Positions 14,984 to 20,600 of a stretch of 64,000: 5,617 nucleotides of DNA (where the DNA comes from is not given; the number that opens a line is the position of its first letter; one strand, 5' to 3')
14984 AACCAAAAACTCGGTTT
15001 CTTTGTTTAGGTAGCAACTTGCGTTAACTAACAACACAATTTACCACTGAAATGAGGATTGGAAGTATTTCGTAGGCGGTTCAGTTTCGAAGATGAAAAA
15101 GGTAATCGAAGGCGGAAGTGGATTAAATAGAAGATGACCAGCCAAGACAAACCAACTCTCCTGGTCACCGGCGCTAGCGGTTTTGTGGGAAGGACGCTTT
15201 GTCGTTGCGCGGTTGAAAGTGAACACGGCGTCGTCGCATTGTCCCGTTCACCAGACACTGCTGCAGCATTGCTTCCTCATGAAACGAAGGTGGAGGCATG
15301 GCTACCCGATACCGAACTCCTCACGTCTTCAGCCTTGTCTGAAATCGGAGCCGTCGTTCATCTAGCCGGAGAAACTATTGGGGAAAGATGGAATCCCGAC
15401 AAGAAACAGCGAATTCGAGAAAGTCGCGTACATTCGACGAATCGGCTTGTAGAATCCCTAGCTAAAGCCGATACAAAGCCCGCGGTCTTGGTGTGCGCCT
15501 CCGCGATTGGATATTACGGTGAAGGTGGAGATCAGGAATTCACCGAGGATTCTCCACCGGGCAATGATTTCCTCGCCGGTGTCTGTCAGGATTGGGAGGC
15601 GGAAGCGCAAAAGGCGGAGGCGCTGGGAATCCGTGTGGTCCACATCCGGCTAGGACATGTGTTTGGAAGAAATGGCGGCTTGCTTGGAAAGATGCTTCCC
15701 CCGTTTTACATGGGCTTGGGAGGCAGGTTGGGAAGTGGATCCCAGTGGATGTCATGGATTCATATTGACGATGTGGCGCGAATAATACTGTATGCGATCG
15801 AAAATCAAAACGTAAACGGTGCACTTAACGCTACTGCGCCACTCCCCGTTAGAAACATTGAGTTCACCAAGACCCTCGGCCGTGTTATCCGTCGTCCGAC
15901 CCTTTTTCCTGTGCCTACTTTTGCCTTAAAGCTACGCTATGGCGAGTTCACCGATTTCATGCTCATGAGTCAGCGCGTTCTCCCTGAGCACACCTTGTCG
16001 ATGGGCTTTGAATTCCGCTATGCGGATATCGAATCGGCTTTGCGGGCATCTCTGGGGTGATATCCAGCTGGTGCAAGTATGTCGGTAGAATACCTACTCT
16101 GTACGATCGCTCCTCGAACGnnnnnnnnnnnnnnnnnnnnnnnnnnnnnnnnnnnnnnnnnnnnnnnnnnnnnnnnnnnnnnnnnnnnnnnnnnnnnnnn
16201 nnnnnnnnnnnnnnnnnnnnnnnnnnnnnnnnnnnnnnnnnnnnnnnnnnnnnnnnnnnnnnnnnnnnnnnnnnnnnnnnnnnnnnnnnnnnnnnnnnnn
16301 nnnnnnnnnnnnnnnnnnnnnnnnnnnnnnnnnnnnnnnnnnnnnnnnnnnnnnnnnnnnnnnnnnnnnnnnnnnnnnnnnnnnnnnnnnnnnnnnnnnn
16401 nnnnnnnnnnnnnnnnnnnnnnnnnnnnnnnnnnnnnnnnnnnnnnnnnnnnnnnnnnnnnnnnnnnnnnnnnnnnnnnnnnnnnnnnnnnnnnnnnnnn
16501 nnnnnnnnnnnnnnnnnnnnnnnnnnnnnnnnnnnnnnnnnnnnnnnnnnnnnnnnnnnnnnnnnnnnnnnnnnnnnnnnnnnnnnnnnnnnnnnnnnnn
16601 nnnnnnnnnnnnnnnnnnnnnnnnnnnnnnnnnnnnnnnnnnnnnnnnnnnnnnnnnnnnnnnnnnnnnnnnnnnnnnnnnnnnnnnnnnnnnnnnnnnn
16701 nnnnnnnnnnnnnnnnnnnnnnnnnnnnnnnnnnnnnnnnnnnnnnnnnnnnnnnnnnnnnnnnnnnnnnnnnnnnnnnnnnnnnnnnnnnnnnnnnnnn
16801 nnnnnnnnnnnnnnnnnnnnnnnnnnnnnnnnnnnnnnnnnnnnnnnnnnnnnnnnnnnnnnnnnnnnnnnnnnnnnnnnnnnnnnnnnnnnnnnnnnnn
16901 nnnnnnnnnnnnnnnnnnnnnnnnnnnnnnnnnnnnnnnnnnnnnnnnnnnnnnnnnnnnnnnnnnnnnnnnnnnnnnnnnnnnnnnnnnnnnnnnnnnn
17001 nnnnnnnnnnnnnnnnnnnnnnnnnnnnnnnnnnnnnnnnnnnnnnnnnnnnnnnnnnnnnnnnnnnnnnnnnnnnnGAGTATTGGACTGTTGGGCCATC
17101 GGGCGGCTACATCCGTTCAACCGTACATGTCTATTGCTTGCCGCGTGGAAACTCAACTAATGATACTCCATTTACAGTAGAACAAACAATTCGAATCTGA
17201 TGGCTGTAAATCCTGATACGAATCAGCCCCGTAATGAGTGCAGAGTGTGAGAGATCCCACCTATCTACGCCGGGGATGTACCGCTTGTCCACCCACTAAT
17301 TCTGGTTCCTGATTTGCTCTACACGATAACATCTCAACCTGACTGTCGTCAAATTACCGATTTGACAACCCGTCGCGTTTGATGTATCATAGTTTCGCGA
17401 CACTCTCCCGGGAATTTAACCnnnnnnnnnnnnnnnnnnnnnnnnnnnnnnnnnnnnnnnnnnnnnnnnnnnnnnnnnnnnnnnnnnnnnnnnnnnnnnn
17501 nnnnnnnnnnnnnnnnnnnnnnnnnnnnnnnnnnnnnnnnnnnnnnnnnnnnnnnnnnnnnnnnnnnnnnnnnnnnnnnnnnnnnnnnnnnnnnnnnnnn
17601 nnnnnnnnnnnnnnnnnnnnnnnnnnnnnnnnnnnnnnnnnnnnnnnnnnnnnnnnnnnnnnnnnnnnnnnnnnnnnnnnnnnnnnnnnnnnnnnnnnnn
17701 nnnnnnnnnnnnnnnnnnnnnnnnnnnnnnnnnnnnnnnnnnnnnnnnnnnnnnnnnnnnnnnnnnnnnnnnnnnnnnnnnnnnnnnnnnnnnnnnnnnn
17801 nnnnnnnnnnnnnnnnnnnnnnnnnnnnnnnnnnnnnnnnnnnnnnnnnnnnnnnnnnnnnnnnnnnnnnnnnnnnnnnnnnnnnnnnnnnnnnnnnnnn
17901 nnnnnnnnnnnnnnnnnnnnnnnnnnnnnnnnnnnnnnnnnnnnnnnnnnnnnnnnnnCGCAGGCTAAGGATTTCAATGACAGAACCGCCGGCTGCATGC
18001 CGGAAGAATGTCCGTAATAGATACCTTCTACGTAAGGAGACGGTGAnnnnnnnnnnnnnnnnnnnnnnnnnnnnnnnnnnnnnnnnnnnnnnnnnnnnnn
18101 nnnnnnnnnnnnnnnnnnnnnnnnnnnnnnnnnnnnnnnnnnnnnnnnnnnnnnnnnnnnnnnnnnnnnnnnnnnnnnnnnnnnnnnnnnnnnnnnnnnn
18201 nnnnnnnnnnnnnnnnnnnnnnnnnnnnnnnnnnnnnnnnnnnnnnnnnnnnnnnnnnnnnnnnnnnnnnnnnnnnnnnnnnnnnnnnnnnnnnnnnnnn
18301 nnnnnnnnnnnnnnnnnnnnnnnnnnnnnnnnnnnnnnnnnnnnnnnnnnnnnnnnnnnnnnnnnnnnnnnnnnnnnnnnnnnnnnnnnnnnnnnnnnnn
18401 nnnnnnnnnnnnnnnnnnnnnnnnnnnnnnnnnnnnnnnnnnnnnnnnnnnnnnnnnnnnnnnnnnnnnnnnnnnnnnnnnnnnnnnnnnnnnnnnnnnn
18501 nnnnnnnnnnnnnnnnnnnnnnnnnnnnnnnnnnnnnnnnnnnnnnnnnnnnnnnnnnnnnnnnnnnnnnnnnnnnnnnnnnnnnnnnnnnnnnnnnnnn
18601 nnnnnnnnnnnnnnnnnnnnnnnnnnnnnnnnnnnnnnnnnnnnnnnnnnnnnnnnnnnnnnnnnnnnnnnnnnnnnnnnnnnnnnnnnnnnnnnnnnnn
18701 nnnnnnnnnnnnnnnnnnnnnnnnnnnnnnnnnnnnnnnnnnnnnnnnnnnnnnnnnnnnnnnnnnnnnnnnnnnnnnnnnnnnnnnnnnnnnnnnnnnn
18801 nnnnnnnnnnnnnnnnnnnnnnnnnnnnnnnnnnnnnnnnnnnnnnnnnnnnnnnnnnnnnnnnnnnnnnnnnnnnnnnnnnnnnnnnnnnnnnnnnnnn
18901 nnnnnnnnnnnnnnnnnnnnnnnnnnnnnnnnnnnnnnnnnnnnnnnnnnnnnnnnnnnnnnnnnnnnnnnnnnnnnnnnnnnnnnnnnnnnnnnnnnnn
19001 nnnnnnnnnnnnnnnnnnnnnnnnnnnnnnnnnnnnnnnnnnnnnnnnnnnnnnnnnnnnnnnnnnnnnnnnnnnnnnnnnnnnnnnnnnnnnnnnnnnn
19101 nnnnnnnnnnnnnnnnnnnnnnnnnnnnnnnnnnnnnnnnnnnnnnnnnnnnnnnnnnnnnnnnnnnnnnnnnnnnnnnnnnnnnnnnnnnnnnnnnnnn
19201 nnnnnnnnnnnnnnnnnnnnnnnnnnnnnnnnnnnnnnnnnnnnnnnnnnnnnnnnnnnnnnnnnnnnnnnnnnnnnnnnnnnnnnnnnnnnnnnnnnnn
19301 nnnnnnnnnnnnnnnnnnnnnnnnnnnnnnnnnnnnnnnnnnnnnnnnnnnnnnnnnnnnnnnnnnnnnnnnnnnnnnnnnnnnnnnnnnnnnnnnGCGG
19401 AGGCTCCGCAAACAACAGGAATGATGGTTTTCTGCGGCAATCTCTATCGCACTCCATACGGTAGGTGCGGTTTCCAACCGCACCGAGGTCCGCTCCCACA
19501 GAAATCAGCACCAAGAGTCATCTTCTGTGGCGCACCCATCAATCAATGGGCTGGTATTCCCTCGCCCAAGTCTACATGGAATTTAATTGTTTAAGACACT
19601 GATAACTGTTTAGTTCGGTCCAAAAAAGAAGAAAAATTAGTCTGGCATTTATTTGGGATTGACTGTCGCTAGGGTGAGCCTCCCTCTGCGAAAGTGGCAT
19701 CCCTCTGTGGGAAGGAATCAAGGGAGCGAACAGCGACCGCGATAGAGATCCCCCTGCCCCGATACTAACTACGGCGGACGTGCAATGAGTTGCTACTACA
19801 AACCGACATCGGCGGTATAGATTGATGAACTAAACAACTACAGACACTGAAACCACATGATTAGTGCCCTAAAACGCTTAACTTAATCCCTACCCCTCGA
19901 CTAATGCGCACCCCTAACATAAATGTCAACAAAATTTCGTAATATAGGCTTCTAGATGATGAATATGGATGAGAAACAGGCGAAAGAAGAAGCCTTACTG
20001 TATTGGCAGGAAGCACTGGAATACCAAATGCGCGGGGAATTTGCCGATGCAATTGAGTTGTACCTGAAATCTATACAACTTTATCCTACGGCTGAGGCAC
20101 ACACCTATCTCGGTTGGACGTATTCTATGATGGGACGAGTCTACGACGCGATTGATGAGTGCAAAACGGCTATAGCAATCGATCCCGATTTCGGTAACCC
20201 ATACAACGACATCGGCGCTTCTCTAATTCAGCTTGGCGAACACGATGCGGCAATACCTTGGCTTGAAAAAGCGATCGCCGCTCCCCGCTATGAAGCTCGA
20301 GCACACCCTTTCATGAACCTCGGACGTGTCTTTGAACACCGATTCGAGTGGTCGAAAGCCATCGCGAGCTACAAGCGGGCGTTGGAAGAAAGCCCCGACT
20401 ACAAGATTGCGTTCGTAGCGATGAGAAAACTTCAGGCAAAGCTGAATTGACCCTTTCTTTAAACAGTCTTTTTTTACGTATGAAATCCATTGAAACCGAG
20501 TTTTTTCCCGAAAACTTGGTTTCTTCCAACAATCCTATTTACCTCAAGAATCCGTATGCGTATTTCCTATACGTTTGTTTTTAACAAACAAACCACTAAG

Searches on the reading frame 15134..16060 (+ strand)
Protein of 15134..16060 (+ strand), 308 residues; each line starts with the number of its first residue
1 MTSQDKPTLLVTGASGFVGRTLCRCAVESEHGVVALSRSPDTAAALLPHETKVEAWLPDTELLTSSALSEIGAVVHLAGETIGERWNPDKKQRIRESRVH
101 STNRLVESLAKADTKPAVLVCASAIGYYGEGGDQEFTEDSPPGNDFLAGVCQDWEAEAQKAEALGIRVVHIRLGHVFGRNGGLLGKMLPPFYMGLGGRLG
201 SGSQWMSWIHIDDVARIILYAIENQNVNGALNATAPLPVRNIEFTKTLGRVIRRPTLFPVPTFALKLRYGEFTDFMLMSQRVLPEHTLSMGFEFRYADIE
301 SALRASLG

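Call 33: search_protein_families(library=pfam, proteins=[window:15134-16060:+], max_evalue=0.01)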
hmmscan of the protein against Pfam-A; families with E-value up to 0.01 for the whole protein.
window:15134-16060:+ (308 aa): 8 families
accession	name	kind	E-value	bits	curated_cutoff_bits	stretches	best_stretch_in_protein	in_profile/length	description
PF01370.27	Epimerase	-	2e-29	103.2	20.9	1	10-226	2-232/240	NAD dependent epimerase/dehydratase family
PF08338.16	DUF1731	-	2.2e-15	56.5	27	1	260-305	1-46/47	Domain of unknown function (DUF1731)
PF13460.12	NAD_binding_10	-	5.7e-08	33.3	27.2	1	13-175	1-145/184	NAD(P)H-binding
PF16363.11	GDP_Man_Dehyd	-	1e-05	25.6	27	1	10-141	1-146/332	GDP-mannose 4,6 dehydratase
PF08659.16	KR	-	0.00023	21.6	22.6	1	8-169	2-178/180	KR domain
PF01073.25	3Beta_HSD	-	0.00087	18.8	22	1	10-126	1-118/280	3-beta hydroxysteroid dehydrogenase/isomerase family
PF05368.20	NmrA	-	0.0056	16.8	27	0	6-46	2-43/298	NmrA-like family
PF04321.23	RmlD_sub_bind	-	0.0078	15.8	27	0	9-150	3-127/287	RmlD substrate binding domain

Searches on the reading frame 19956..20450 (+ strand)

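Call 33: search_protein_families(library=pfam, proteins=[window:19956-20450:+], max_evalue=0.01)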
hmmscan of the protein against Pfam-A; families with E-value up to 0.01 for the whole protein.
window:19956-20450:+ (164 aa): 16 families
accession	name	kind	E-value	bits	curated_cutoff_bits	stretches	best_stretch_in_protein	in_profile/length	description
PF00515.34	TPR_1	-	4.9e-26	89.9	27.8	4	46-79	1-34/34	Tetratricopeptide repeat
PF07719.23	TPR_2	-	4.3e-25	86.1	27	3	46-78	1-33/34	Tetratricopeptide repeat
PF13424.12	TPR_12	-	3.2e-15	56.5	30.1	2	81-144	4-73/77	Tetratricopeptide repeat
PF13181.12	TPR_8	-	1.1e-13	50.5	25.7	1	83-108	4-29/34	Tetratricopeptide repeat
PF13414.12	TPR_11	-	4.1e-13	49.2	26.8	0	26-60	7-42/42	TPR repeat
PF13428.12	TPR_14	-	1.7e-12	47.1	23.5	0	16-52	4-41/44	Tetratricopeptide repeat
PF13432.12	TPR_16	-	4.5e-12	46.6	32.7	2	87-149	4-64/65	Tetratricopeptide repeat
PF13431.12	TPR_17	-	1.3e-10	41.1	24.4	2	69-100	2-33/34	Tetratricopeptide repeat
PF13176.12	TPR_7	-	1.9e-10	40.4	27.9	0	121-147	4-30/36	Tetratricopeptide repeat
PF13374.12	TPR_10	-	7.6e-10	38.9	27.5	0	83-108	5-30/42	Tetratricopeptide repeat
PF14559.12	TPR_19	-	2.1e-09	38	25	1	60-110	5-55/68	Tetratricopeptide repeat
PF13174.12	TPR_6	-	3.8e-08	33.9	26.3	0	120-148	4-32/33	Tetratricopeptide repeat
PF24575.1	TPR_Slam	-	4.2e-05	24.4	35.2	0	9-47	43-81/104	Surface lipoprotein assembly modifier, N-terminal TPR repeats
PF25063.1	ARM_TT21_C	-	0.0006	20.2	35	0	90-156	105-175/209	Tetratricopeptide repeat protein 21 C-terminal ARM domain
PF13371.12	TPR_9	-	0.0012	19.3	35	0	116-156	29-69/73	Tetratricopeptide repeat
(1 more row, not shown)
